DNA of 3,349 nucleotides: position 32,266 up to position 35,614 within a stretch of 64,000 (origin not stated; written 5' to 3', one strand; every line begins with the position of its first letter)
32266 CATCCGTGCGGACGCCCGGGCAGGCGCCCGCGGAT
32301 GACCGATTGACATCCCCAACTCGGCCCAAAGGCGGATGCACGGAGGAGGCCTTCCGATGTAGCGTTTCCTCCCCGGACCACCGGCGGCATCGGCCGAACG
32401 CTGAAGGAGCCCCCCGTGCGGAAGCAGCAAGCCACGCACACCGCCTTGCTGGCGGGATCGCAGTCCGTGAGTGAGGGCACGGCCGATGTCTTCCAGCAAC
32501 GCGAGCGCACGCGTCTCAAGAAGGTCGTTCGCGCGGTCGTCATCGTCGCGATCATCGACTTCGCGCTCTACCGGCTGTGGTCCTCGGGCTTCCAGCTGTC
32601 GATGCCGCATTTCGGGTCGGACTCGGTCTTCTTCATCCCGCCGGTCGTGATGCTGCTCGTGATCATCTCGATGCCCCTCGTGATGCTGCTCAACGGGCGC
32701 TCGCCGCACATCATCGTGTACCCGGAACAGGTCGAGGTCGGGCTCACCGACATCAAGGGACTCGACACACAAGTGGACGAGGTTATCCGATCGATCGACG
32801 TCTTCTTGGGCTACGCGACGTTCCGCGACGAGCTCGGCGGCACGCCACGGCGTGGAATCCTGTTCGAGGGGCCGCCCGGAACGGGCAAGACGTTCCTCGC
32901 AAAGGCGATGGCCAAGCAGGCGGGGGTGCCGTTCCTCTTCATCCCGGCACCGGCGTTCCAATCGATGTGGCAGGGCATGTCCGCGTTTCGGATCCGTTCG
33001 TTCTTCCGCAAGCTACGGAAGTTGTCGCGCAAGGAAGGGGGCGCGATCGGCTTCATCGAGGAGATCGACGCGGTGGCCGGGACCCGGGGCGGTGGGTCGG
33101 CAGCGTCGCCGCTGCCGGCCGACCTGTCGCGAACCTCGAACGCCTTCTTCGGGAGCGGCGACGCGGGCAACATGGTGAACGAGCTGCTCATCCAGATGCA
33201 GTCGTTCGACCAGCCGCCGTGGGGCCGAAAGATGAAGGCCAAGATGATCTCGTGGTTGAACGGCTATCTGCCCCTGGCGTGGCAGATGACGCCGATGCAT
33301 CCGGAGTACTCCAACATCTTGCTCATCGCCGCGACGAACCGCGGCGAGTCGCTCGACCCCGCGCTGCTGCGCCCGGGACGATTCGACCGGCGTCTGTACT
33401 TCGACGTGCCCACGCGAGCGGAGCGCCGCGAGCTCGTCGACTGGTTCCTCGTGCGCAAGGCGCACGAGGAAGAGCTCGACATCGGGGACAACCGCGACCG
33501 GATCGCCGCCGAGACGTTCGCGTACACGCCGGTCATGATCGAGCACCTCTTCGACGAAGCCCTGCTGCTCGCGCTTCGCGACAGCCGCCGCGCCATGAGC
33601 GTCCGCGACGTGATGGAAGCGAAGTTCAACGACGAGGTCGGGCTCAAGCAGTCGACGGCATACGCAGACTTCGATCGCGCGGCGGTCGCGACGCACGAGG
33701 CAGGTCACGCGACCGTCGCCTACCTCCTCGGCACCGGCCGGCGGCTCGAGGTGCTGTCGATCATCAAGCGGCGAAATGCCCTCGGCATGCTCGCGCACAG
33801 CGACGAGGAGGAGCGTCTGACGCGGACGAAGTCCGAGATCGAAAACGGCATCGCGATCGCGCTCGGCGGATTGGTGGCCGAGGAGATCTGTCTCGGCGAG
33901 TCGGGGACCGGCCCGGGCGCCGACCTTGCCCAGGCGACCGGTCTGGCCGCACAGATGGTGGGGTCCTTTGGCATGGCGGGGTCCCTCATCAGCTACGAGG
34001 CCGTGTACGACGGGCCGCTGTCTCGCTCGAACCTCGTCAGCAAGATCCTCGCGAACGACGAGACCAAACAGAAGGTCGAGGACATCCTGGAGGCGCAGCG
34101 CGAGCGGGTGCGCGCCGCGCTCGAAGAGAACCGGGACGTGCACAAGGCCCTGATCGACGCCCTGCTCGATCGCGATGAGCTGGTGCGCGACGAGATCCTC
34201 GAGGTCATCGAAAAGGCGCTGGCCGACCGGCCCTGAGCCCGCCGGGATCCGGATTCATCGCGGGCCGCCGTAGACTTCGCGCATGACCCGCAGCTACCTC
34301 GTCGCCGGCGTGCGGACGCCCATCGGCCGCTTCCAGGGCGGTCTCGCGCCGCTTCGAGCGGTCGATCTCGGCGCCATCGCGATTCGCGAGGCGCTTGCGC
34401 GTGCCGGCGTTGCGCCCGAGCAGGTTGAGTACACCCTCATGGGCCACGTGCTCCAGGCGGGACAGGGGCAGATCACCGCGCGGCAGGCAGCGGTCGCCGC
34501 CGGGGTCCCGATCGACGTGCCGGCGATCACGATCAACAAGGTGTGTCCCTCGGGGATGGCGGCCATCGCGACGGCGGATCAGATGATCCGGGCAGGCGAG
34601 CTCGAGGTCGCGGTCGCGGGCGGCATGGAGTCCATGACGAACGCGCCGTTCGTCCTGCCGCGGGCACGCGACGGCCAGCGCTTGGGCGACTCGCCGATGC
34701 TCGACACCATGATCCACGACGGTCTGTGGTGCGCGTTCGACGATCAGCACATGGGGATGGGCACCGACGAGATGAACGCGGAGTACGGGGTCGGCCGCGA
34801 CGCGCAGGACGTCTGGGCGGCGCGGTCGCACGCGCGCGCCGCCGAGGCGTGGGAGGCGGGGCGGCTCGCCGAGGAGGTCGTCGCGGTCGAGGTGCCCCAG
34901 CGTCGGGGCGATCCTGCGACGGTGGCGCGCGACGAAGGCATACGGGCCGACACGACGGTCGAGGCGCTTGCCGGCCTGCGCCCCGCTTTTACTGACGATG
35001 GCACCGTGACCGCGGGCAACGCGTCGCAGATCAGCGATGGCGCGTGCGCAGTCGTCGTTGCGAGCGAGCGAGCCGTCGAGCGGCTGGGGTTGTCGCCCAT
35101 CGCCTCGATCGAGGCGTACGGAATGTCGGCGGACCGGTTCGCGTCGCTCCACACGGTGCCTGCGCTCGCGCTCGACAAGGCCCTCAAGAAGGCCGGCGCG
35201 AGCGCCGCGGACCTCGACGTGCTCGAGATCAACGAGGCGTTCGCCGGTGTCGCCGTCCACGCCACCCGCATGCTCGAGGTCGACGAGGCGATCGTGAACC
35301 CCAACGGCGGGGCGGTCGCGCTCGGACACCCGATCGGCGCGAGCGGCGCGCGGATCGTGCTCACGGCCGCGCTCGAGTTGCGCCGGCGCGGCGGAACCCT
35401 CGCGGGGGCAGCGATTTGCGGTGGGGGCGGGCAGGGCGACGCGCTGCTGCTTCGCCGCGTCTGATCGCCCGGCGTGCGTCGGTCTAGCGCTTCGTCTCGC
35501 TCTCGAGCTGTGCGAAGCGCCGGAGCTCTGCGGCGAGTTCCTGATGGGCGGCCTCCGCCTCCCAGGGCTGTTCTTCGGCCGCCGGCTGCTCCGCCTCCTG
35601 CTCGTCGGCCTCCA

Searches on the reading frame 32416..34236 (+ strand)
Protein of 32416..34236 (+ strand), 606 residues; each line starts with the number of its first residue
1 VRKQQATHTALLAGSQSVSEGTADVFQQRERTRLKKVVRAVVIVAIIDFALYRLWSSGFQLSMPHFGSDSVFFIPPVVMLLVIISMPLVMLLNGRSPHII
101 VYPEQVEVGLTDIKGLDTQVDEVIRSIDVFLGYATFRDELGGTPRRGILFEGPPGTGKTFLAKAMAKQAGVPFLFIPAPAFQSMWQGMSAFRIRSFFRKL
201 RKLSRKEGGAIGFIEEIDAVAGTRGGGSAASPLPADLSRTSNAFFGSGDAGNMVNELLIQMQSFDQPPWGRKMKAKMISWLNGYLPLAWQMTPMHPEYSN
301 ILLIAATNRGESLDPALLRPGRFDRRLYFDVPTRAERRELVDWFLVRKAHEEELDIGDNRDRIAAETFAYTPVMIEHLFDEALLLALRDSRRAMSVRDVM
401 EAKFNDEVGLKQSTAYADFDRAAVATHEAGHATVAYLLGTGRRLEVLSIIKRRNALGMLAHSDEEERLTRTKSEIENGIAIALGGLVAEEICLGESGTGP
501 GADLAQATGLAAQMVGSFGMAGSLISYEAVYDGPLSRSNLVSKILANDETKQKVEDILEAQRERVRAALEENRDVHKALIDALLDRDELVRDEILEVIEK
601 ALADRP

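Call 6: search_protein_families(library=pfam, proteins=[window:32416-34236:+], max_evalue=0.01)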
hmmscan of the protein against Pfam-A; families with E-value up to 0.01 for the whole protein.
window:32416-34236:+ (606 aa): 10 families
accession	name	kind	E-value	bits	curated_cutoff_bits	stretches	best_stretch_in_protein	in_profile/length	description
PF01434.24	Peptidase_M41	-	2.3e-32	112.8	29.9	1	420-596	7-190/191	Peptidase family M41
PF00004.35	AAA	-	3.6e-27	95.8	21.2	1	148-330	1-130/131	ATPase family associated with various cellular activities (AAA)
PF05496.18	RuvB_N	-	0.0002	21.6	27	1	123-182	15-70/159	Holliday junction DNA helicase RuvB P-loop domain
PF07728.20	AAA_5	-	0.00061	20.2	22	1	148-218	2-76/139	AAA domain (dynein-related subfamily)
PF13191.12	AAA_16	-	0.0014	19.6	32.6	0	141-204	21-79/167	AAA ATPase domain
PF13401.12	AAA_22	-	0.0019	19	27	1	148-183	8-46/130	AAA domain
PF13521.12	AAA_28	-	0.0022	18.7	27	0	148-173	2-27/164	AAA domain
PF06068.19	TIP49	-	0.0028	17.3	23.8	1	146-179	51-86/347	TIP49 P-loop domain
PF01695.23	IstB_IS21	-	0.0053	16.7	24.1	1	147-169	94-116/238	IstB-like ATP binding protein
PF13238.12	AAA_18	-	0.0057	17.5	29.4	0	148-171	1-24/128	AAA domain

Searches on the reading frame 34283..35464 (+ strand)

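Call 6: search_protein_families(library=pfam, proteins=[window:34283-35464:+], max_evalue=0.01)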
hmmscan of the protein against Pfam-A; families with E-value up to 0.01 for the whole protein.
window:34283-35464:+ (393 aa): 5 families
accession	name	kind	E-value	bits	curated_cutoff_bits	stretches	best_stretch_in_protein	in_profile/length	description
PF00108.29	Thiolase_N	-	1.5e-94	316.6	26.4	1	5-262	2-259/260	Thiolase, N-terminal domain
PF02803.24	Thiolase_C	-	5.8e-39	133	27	1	271-391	2-122/123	Thiolase, C-terminal domain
PF00109.32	ketoacyl-synt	-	6.7e-07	29.6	20.8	1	79-120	165-206/252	Beta-ketoacyl synthase, N-terminal domain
PF22691.2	Thiolase_C_1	-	0.00088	19.5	28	0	296-325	23-52/144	Thiolase C-terminal domain-like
PF08545.16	ACP_syn_III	-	0.0064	16.8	24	0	84-113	3-32/80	3-Oxoacyl-[acyl-carrier-protein (ACP)] synthase III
